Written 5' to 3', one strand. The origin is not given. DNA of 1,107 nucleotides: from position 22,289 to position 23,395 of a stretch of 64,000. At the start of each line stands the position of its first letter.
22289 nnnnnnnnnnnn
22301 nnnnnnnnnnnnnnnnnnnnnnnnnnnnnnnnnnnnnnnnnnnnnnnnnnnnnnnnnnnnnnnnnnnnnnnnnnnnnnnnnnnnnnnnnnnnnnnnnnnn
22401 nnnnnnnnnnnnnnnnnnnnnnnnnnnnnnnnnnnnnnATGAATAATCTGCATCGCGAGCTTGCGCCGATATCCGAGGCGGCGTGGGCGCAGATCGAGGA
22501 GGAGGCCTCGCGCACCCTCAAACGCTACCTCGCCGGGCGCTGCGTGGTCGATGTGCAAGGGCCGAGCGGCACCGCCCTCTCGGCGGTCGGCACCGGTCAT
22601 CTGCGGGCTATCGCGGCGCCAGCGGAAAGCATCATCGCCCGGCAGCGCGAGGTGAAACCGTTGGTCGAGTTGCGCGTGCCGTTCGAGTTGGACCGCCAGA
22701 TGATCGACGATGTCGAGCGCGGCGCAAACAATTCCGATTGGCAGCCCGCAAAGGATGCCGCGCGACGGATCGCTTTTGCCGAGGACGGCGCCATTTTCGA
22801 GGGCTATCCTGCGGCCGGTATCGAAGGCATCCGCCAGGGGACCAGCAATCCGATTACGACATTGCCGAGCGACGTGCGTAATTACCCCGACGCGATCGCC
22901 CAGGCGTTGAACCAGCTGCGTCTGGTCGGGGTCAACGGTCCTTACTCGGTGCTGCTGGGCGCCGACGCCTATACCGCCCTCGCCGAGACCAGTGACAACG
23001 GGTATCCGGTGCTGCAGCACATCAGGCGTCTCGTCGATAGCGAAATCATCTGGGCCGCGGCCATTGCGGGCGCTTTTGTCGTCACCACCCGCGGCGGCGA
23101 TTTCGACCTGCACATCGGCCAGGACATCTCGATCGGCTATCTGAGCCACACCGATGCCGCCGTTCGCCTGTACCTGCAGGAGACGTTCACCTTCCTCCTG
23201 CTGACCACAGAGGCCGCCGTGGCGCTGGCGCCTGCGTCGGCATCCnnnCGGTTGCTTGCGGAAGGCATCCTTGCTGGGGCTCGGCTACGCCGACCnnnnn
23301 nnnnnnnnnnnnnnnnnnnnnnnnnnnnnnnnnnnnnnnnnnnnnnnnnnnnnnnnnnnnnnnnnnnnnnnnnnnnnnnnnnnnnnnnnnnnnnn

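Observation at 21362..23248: DyP peroxidase cargo with encapsulin targeting peptide reads in frame into the encapsulin shell gene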

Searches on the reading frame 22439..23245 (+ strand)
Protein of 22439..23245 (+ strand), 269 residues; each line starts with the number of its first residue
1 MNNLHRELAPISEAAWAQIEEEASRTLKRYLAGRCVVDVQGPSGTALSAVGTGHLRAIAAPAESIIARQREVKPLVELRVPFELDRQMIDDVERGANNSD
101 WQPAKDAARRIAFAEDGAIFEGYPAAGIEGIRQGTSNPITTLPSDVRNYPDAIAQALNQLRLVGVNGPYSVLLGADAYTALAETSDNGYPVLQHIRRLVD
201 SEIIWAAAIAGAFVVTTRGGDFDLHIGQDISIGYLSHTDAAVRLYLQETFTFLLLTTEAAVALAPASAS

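Call 11: find_related_loci(query=window:22439-23245:+, collection=genome_contigs, flank=3000)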
Query window:22439-23245:+ (269 aa) in genome_contigs; peptide patterns used: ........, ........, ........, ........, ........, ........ (x = any residue, [..] = any of these).
600 stretches matched a pattern (row limit reached: there are more); 582 encode a relative of the query (tblastn E <= 1e-3); the best 80 are kept; 80 distinct loci.
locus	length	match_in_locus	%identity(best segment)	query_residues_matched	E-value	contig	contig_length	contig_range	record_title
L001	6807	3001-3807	86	1-269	3e-155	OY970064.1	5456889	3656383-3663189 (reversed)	MAG: uncultured Acidobacteriaceae bacterium isolate MFD06092.bin.c.1 genome assembly, chromosome: 1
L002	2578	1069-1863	86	1-265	3e-164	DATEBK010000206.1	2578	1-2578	MAG TPA_asm: Terriglobales bacterium isolate SMAG_U8242 k141_224079, whole genome shotgun sequence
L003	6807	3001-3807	86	1-268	2e-154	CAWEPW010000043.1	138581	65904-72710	MAG: uncultured Acidobacteriaceae bacterium isolate MFD04463.bin.2.13 genome assembly, contig: contig_94856, whole genom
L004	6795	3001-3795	85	1-265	3e-154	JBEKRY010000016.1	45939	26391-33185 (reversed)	MAG: Candidatus Sulfotelmatobacter sp. isolate SPRUCE 521 SPRUCE_521_16, whole genome shotgun sequence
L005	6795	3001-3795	85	1-265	9e-154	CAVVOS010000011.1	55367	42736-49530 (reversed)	MAG: uncultured Acidobacteriaceae bacterium isolate MFD02138.bin.1.23 genome assembly, contig: contig_2726, whole genome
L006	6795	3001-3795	85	1-265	9e-154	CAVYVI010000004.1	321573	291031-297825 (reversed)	MAG: uncultured Acidobacteriota bacterium isolate MFD03399.bin.1.108 genome assembly, contig: contig_11478, whole genome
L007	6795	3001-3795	86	1-265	6e-154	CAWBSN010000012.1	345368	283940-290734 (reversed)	MAG: uncultured Acidobacteriaceae bacterium isolate MFD00731.bin.2.57 genome assembly, contig: contig_31331, whole genom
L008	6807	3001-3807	86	1-268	2e-153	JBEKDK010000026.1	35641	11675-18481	MAG: Candidatus Acidiferrales bacterium isolate SPRUCE 181 SPRUCE_181_26, whole genome shotgun sequence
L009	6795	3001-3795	85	1-265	5e-153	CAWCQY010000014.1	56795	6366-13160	MAG: uncultured Acidobacteriota bacterium isolate MFD05377.bin.2.117 genome assembly, contig: contig_94778, whole genome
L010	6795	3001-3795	86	1-265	1e-152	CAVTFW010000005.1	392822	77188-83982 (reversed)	MAG: Candidatus Acidoferrales bacterium isolate MFD09222.bin.2.26 genome assembly, contig: contig_135006, whole genome s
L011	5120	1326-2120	86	1-265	2e-153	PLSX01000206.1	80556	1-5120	MAG: Acidobacteria bacterium isolate bog_367 73.20120700_S1D.266_contig_125612, whole genome shotgun sequence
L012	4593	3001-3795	85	1-265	1e-153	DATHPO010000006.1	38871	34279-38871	MAG TPA_asm: Terriglobales bacterium isolate SMAG_U12712 k141_679207, whole genome shotgun sequence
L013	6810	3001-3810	84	1-269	2e-152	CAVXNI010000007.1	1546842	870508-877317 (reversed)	MAG: uncultured Acidobacteriota bacterium isolate MFD01716.bin.2.147 genome assembly, contig: contig_5949, whole genome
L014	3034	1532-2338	84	1-268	2e-159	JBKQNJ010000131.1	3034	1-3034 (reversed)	MAG: Candidatus Acidiferrales bacterium isolate LASAr3G3H3I__bin_91 LASAr3G3H3I_000000357316, whole genome shotgun seque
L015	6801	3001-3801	84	1-267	6e-152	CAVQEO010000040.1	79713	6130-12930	MAG: uncultured Acidobacteriaceae bacterium isolate MFD04434.bin.2.125 genome assembly, contig: contig_57968, whole geno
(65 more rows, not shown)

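Call 36: search_solved_structures(query=window:22439-23245:+, max_evalue=1e-10)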
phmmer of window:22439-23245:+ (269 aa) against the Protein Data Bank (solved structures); distinct sequences matched with E-value up to 1e-10: 34.
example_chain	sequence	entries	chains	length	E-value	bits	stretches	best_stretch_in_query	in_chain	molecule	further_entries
9i8d_A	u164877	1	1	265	4.1e-110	370.6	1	1-264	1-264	Encapsulin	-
6i9g_A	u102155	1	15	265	6.9e-110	369.9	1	1-265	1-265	Linocin-M18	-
9fn9_A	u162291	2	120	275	1.1e-109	369.2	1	1-266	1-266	29 kDa antigen Cfp29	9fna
7boj_A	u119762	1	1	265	2.3e-109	368.2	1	1-265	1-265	29 kDa antigen Cfp29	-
9bkx_A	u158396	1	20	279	6.3e-109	366.8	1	1-265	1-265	Type 1 encapsulin shell protein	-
7phm_Z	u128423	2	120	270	7.3e-109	366.6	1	1-264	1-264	29 kDa antigen CFP29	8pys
7p1t_A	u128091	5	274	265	9e-109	366.2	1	1-264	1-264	29 kDa antigen, Cfp29 | Type 1 encapsulin shell protein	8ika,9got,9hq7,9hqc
8u50_A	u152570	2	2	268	1.7e-107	362.1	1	1-266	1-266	Klebsiella pneumoniae family 1 encapsulin shell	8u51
9e5e_A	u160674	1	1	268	2.8e-107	361.4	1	1-266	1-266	Bacteriocin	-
7bcv_A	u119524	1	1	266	3.9e-92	311.7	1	1-263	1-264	Linocin-M18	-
9ry4_A0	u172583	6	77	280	3.3e-70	239.9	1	1-265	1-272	Type 1 encapsulin shell protein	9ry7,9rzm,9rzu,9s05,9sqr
8dn9_A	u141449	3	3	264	8.3e-70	238.6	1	1-263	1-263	29 kDa antigen cfp29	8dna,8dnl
7odw_A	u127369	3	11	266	1.5e-63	218.1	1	2-263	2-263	Linocin_M18 bacteriocin protein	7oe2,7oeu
7k5w_A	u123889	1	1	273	9.4e-42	146.7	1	3-263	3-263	Maritimacin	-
3dkt_A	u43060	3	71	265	1.1e-41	146.5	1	3-263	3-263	Maritimacin | Type 1 encapsulin shell protein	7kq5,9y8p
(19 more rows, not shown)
